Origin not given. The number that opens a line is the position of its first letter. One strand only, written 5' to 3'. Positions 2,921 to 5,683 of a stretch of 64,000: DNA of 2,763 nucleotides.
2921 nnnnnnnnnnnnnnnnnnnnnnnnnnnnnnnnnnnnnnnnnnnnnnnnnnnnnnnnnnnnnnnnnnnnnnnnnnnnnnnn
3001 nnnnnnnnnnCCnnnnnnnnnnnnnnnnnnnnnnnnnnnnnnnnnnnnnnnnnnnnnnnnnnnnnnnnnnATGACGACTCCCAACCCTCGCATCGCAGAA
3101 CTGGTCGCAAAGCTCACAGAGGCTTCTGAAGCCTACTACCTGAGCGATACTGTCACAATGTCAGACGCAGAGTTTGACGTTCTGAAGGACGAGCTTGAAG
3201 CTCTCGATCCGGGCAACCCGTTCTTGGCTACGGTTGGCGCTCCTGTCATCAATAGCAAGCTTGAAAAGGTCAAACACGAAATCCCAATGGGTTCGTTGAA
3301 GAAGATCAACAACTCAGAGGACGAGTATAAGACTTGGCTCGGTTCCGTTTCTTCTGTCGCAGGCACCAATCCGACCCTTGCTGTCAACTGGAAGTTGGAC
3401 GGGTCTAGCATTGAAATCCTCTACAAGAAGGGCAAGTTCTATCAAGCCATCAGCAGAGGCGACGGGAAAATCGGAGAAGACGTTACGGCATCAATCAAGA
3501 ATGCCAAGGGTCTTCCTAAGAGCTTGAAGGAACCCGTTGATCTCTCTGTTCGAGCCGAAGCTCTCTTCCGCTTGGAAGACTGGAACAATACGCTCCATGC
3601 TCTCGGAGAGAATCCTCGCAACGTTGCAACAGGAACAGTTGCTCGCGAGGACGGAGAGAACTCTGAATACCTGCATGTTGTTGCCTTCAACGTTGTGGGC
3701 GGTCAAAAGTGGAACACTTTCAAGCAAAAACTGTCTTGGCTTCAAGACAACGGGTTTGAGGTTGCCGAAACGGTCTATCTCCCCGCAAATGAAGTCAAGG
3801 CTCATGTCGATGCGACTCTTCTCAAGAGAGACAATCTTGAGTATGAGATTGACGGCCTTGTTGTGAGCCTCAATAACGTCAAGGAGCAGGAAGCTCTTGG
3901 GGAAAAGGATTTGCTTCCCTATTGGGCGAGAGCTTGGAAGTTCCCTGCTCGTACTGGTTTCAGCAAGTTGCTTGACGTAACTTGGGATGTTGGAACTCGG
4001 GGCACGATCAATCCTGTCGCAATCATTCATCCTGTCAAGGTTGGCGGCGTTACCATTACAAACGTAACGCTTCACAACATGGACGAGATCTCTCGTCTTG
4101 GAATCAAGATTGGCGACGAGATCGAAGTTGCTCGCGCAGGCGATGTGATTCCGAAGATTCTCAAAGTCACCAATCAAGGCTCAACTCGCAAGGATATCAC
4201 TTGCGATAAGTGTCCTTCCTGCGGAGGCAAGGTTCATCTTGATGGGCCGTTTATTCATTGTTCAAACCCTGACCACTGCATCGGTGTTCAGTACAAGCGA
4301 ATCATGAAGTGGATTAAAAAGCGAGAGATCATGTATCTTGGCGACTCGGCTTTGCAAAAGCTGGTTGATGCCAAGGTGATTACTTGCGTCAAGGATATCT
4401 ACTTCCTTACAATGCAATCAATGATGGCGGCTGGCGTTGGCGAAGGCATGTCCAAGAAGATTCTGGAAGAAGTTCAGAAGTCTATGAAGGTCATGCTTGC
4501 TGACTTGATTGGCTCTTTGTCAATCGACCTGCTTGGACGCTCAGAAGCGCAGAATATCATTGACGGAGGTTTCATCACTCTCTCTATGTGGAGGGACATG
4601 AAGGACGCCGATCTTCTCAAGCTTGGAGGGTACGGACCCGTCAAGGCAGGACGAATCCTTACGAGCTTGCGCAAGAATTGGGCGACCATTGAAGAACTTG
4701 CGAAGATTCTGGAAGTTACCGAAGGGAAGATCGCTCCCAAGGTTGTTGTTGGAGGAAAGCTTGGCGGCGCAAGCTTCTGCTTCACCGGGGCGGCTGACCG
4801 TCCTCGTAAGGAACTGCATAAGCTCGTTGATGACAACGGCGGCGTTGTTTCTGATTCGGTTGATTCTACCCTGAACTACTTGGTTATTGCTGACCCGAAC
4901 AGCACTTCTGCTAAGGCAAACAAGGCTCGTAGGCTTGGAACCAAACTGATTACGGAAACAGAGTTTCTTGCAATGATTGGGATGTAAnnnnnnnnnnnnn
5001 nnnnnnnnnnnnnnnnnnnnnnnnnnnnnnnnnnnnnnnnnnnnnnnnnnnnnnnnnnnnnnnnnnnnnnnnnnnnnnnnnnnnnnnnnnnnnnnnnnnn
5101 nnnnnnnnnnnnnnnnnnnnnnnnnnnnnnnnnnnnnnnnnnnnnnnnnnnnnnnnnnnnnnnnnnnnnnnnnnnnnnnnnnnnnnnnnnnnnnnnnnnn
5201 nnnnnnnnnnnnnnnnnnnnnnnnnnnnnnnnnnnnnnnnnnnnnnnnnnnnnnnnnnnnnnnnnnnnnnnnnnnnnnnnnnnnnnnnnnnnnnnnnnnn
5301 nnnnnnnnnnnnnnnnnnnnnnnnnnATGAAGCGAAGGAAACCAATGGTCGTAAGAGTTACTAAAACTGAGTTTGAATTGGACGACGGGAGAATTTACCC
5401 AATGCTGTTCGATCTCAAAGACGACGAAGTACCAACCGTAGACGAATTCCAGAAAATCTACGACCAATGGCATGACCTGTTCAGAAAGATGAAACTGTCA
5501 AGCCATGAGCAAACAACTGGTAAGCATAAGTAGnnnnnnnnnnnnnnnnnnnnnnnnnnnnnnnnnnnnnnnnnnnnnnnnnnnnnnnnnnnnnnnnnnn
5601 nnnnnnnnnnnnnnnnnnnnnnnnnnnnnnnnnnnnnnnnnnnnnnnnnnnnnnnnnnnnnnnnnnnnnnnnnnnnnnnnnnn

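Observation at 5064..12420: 7.4-kb IS607-family-like element bounded by subterminal inverted repeats and carrying a restriction-modification-like cargo between tnpA and tnpB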

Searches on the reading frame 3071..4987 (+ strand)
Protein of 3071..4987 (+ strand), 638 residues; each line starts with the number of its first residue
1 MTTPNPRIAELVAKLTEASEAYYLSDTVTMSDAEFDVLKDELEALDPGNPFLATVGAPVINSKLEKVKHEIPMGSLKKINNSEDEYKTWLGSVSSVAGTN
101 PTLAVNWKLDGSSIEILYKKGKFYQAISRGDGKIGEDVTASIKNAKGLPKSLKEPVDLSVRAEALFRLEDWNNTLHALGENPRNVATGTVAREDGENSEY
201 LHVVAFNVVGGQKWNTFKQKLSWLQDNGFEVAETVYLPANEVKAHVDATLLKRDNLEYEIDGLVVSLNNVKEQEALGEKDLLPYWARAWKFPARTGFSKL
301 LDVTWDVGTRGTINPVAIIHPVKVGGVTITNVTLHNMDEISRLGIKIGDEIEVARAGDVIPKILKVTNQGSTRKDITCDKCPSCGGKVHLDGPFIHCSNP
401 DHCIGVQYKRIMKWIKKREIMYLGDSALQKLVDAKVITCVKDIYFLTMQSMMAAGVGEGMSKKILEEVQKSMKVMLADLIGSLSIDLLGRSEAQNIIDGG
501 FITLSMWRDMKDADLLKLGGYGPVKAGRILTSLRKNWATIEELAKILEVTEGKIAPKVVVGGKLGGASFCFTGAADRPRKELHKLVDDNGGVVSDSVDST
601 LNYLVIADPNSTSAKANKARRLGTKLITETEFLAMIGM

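Call 12: find_related_loci(query=window:3071-4987:+, collection=viral_contigs, flank=10000)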
Query window:3071-4987:+ (638 aa) in viral_contigs; peptide patterns used: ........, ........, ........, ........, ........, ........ (x = any residue, [..] = any of these).
13 stretches matched a pattern; 12 encode a relative of the query (tblastn E <= 1e-3); 12 distinct loci.
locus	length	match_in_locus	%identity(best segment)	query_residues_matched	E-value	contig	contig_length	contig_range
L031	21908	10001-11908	68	3-638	0e+0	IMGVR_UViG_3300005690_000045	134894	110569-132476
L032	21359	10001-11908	68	3-638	0e+0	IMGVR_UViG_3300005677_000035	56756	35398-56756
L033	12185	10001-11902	68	2-636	0e+0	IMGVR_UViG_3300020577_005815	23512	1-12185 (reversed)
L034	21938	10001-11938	33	8-636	3e-90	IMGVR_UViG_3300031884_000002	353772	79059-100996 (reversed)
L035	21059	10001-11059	40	8-363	7e-66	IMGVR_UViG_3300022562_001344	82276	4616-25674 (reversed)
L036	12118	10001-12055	27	7-630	2e-56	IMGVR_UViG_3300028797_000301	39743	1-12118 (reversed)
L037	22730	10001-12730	37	7-633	3e-55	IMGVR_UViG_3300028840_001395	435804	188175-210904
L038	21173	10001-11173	35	7-422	2e-54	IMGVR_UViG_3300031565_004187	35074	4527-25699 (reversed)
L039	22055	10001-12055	27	7-630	1e-55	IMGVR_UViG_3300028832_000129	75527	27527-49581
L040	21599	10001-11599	25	11-491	1e-44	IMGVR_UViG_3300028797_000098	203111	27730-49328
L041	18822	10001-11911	26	9-608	1e-48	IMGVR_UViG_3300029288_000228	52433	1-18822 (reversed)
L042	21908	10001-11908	68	3-638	0e+0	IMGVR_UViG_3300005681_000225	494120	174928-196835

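Call 30: find_encoding_contigs(protein=window:3071-4987:+, flank=10000, max_places=10)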
Protein window:3071-4987:+ (638 aa): 1 contig read that carries it; 1 place shown.
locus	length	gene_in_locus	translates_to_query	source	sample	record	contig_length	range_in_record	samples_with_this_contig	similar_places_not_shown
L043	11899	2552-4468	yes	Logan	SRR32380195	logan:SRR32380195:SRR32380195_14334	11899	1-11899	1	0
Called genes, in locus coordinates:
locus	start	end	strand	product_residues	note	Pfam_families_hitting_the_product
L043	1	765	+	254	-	?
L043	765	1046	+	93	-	-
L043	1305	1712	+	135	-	-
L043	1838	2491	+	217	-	-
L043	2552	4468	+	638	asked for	PF22745:Nlig-Ia, PF01653:DNA_ligase_aden, PF03120:OB_DNA_ligase, PF00533:BRCT, PF12738:PTCB-BRCT (faint)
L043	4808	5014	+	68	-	-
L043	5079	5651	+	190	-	PF00239:Resolvase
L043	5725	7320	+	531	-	PF04851:ResIII (weak)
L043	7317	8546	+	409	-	PF07669:Eco57I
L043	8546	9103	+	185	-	PF02384:N6_Mtase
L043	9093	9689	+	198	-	-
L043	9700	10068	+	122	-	-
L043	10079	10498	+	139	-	-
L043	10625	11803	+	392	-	PF12323:HTH_OrfB_IS605, PF01385:OrfB_IS605, PF07282:Cas12f1-like_TNB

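Call 68: find_related_loci(query=window:3071-4987:+, collection=metagenome_contigs, flank=10000)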
Query window:3071-4987:+ (638 aa) in metagenome_contigs; peptide patterns used: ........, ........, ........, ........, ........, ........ (x = any residue, [..] = any of these).
95 stretches matched a pattern; 48 encode a relative of the query (tblastn E <= 1e-3); 48 distinct loci.
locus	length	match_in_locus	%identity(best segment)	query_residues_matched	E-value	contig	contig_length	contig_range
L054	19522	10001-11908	68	3-638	0e+0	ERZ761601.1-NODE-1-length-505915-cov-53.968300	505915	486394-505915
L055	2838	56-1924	36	7-636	9e-109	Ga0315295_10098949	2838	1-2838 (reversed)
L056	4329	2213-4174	33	7-637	4e-94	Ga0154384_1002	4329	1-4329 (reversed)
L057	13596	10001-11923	33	8-631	3e-90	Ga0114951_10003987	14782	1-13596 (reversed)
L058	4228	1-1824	34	41-631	2e-84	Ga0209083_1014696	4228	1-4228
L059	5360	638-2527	30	7-636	8e-82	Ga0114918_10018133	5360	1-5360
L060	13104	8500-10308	32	9-633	4e-79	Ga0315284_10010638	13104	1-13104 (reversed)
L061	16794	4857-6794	33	8-636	7e-90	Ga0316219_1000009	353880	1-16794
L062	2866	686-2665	30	7-636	3e-74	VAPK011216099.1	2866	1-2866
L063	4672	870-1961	41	7-365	3e-72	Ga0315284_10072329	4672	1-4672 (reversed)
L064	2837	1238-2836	33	30-542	9e-72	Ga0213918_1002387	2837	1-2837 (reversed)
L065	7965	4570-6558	29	12-636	2e-67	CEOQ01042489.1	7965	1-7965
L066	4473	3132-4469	34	3-421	3e-66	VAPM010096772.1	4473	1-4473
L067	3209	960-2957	30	2-636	3e-64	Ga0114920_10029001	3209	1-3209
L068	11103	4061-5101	39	15-365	4e-63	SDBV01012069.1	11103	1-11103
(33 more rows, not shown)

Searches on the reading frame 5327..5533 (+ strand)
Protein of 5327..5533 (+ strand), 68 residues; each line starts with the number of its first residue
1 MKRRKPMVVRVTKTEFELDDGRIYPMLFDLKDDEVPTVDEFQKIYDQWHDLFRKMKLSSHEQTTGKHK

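Call 5: search_protein_families(library=pfam, proteins=[window:5327-5533:+], max_evalue=0.01)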
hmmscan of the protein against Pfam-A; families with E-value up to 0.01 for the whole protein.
window:5327-5533:+ (68 aa): 0 families

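Call 18: search_protein_families(library=padloc, proteins=[window:5327-5533:+], max_evalue=0.01)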
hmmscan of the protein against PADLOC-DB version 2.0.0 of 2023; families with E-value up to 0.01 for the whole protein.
window:5327-5533:+ (68 aa): 0 families

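Call 19: search_protein_families(library=phrogs, proteins=[window:5327-5533:+], max_evalue=0.001)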
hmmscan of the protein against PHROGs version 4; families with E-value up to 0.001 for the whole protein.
window:5327-5533:+ (68 aa): 0 families

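Call 48: find_homologous_proteins(query=window:5327-5533:+, max_evalue=0.001)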
Query window:5327-5533:+ (68 aa): 81 proteins with E <= 0.001 among 82 candidates.
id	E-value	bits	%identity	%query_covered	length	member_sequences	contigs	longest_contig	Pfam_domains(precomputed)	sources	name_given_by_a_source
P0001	4.2e-39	148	100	100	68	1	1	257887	-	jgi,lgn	-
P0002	5.1e-26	107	78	96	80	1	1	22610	-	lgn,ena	-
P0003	2.7e-21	92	67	94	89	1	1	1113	-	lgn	-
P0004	3.7e-21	92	66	94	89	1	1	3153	-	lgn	-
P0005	7.3e-21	91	66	94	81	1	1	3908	-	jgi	-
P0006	1.3e-20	90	71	87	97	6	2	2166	-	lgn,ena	-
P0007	1.6e-20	90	63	96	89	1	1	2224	-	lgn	-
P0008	1.3e-19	87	64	94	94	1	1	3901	-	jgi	-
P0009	3.3e-14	70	65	81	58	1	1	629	-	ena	-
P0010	4.9e-14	69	67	81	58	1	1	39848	-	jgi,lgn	-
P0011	6.6e-14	69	67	76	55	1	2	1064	-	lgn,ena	-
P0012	6.9e-14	69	62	90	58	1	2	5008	-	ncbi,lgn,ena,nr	ncbi:MAG TPA: hypothetical protein PLI22_03885 [Caldisericia bacterium]|nr:hypothetical protein [Cal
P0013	8.1e-14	69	64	81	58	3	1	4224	-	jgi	-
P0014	9.1e-14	68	67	81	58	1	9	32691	-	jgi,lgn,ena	jgi:hypothetical protein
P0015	1.1e-13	68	64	81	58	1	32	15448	-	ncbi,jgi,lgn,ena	jgi:hypothetical protein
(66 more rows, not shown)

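Call 63: predict_structure(alignment_id=A4)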
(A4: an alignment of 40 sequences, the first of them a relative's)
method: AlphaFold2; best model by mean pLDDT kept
length: 68 residues; sequences in the alignment: 40
mean_pLDDT: 81.1   pTM: 0.62
mean pLDDT of the five models: 81.1, 80.3, 80.2, 78.7, 78.3
residues with pLDDT >= 90: 31; 70-90: 22; 50-70: 7; < 50: 8
segments of 3 or more residues with pLDDT < 50: 62-68
pLDDT, mean of each block of 10 residues (from residue 1): 81 94 88 86 92 74 47
secondary structure, 60 per line:
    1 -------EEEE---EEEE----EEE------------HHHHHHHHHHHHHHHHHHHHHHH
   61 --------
elements in order: E8-11 E15-18 E23-25 H38-60

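Call 67: fold_search(model_id=the predicted structure, library=pdb)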
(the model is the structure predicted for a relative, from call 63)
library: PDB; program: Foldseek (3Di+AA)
matches with E <= 10: 523; with E <= 0.001: 0
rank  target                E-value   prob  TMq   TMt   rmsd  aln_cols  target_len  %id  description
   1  3i4j_A                9.2e-01  0.72  0.29  0.06   2.9        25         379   28  Crystal structure of Aminotransferase, class III from Deinococcus radiodurans (released 2009-07-14)
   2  9qc2_B                9.2e-01  0.69  0.32  0.05   1.3        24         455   33  BV333 aminotransferase from Streptomyces sp. mutant W89A (released 2026-03-18)
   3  9qc2_D                9.2e-01  0.69  0.32  0.05   1.2        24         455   33  BV333 aminotransferase from Streptomyces sp. mutant W89A (released 2026-03-18)
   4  9gnf_B                1.0e+00  0.60  0.28  0.05   1.1        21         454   38  A novel aminotransferase from Streptomyces sp. Gabaculine complex (released 2025-09-10)
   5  9qc2_A                1.0e+00  0.57  0.28  0.05   1.2        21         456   38  BV333 aminotransferase from Streptomyces sp. mutant W89A (released 2026-03-18)
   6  9qc2_C                1.0e+00  0.57  0.28  0.04   1.2        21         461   38  BV333 aminotransferase from Streptomyces sp. mutant W89A (released 2026-03-18)
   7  8f2r_E                1.0e+00  0.28  0.38  0.14   8.7        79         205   14  Human CCC complex (released 2023-05-24)
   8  9qgh_A                1.1e+00  0.63  0.32  0.05   1.2        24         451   33  BV333 aminotransferase from Streptomyces sp. mutant F61C (released 2026-03-18)
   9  9gh9_A                1.1e+00  0.63  0.32  0.05   1.3        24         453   33  A novel aminotransferase from Streptomyces sp. (released 2025-08-27)
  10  9gnf_A                1.3e+00  0.51  0.28  0.05   1.2        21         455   38  A novel aminotransferase from Streptomyces sp. Gabaculine complex (released 2025-09-10)
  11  3i4j_B                1.3e+00  0.57  0.29  0.06   2.8        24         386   29  Crystal structure of Aminotransferase, class III from Deinococcus radiodurans (released 2009-07-14)
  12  5g4i_A                1.3e+00  0.51  0.29  0.05   3.9        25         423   16  PLP-dependent phospholyase A1RDF1 from Arthrobacter aurescens TC1 (released 2016-10-19)
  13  2ykx_B                1.4e+00  0.51  0.30  0.05   2.9        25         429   20  Structural Determinants of the Beta-Selectivity of a Bacterial Aminotransferase (released 2012-05-30)
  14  2ykx_A                1.4e+00  0.51  0.30  0.05   2.9        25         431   20  Structural Determinants of the Beta-Selectivity of a Bacterial Aminotransferase (released 2012-05-30)
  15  2ykv_B                1.8e+00  0.41  0.30  0.05   2.8        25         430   20  Structural Determinants of the Beta-Selectivity of a Bacterial Aminotransferase (released 2012-05-30)
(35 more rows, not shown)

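Call 86: search_protein_families(library=ncbifam, proteins=[window:5327-5533:+], max_evalue=0.001)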
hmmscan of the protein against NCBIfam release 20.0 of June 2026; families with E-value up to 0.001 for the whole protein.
window:5327-5533:+ (68 aa): 0 families

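Call 108: search_protein_representatives(alignment_id=A4)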
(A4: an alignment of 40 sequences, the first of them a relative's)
Query: 40 sequences, 59 profile positions. Proteins with E-value up to 0.001 (for the whole library): 211; up to 1e-10: 91; up to 1e-30: 1. The best 150 are listed.
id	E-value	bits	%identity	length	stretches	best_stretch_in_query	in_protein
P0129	8.0e-32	124.8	-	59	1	1-58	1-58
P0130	3.9e-26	106.6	-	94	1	3-59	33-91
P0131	4.6e-25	103.1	-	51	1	7-56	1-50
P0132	9.1e-25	102.2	-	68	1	4-58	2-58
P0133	7.9e-24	99.2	-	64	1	4-57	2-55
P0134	4.5e-23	96.7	-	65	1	4-53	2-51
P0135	9.8e-22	92.5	-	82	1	4-57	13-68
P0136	2.7e-21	91.0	-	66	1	6-49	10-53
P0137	5.0e-21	90.2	-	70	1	4-52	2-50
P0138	6.2e-21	89.9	-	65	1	4-52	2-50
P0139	2.3e-20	88.1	-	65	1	5-57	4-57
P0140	5.1e-20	87.0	-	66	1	1-56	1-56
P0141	1.2e-19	85.7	-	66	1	2-55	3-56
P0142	1.9e-19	85.1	-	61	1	2-57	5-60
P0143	4.3e-19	84.0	-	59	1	1-57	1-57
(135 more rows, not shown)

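Call 109: find_encoding_contigs(protein=P0015, flank=4000, max_places=8)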
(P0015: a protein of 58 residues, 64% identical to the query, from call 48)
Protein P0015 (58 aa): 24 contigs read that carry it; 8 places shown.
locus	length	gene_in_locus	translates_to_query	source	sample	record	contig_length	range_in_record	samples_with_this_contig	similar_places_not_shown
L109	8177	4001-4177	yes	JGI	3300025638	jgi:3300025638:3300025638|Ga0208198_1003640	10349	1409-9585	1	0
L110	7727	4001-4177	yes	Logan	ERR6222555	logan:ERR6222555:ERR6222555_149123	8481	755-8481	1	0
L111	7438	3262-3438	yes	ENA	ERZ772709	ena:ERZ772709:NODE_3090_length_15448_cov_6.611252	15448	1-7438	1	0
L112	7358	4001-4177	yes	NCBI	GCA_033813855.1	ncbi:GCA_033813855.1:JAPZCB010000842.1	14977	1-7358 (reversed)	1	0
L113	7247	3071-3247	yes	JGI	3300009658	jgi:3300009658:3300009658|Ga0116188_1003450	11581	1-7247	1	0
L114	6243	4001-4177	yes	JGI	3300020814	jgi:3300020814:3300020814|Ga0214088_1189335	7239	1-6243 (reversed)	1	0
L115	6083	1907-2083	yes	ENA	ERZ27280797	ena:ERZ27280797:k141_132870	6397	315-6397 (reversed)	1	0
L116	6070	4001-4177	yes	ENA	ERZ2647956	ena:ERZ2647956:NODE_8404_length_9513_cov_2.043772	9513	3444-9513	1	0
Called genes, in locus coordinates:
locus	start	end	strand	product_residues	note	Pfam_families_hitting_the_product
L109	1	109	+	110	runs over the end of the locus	PF22751:DUF488-N3a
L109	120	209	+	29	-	-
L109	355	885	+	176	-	-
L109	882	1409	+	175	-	PF13274:SocA_Panacea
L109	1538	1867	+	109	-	-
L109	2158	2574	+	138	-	PF00334:NDK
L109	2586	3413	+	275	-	PF02086:MethyltransfD12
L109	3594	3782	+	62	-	-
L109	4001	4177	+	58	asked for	-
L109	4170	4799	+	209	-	PF00376:MerR, PF12728:HTH_17, PF13411:MerR_1, PF00239:Resolvase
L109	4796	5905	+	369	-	PF07282:Cas12f1-like_TNB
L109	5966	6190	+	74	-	-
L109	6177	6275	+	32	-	-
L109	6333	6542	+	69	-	-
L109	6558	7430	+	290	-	PF02272:DHHA1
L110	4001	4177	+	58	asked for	-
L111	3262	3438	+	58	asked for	-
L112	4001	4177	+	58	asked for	-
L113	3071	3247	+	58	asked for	-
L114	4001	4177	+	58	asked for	-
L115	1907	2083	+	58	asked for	-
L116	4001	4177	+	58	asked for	-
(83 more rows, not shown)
